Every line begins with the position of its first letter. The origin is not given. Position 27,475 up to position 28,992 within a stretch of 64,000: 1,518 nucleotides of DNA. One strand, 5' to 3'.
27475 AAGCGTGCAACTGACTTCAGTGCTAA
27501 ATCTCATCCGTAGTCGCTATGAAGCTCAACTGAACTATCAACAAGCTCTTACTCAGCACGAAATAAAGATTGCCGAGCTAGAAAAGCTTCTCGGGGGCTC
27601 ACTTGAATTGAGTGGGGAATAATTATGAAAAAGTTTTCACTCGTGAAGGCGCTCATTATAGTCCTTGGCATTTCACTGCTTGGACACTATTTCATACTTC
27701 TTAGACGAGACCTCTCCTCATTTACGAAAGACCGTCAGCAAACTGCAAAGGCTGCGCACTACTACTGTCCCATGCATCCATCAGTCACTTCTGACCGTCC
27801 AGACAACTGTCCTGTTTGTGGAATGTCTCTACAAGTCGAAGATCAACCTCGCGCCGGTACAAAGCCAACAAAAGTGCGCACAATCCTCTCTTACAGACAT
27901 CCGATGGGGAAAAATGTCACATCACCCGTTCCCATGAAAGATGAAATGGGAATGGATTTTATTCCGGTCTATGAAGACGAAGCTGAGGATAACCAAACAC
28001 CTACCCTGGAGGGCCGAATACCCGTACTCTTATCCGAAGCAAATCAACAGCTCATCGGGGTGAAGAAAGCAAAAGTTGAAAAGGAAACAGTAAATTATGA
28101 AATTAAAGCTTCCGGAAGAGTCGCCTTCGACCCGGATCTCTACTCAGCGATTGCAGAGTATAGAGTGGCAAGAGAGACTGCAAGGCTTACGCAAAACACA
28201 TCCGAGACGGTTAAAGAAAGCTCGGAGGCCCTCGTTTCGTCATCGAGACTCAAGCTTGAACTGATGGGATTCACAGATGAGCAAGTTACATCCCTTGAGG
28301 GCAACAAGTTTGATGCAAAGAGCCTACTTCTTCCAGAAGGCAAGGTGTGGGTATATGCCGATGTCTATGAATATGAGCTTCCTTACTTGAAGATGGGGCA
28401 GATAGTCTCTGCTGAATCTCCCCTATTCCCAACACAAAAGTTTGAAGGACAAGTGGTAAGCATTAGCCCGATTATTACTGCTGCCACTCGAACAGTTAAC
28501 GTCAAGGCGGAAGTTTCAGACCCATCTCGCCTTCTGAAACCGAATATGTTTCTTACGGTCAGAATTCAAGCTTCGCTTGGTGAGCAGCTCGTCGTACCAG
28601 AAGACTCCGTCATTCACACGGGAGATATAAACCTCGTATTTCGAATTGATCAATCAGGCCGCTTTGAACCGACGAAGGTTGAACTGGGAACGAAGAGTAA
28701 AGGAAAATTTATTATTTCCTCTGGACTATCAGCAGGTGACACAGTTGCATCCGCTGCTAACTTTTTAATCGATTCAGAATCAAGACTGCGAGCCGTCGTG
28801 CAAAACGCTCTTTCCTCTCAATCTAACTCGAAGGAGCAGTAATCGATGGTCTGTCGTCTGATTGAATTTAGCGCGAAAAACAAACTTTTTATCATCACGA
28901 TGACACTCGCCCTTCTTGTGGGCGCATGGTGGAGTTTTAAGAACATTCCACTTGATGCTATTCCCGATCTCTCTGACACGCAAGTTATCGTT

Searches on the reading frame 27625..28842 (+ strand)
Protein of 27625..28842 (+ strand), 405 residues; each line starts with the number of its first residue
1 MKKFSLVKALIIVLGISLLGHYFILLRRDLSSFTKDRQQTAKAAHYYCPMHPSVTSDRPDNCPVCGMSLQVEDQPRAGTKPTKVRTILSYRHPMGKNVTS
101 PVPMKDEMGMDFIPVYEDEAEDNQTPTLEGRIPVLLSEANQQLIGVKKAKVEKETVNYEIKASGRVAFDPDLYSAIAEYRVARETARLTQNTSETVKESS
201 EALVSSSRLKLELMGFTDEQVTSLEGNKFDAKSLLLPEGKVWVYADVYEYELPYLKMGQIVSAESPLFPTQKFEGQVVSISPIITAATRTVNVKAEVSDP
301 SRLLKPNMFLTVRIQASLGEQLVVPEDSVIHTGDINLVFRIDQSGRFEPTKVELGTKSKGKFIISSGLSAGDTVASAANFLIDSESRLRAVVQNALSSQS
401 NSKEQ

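Call 8: search_protein_families(library=pfam, proteins=[window:27625-28842:+], max_evalue=0.001)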
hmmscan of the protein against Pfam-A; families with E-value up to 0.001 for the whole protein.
window:27625-28842:+ (405 aa): 3 families
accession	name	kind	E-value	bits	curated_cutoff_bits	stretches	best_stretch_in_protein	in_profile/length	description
PF16576.10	HlyD_D23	-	3.6e-25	88.9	30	1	240-309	144-213/214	Barrel-sandwich domain of CusB or HlyD membrane-fusion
PF19335.5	HMBD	-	3.6e-12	46.4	23.6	1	45-69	1-25/28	Heavy metal binding domain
PF13437.12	HlyD_3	-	1.1e-07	33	22.2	1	236-306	31-105/106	HlyD family secretion protein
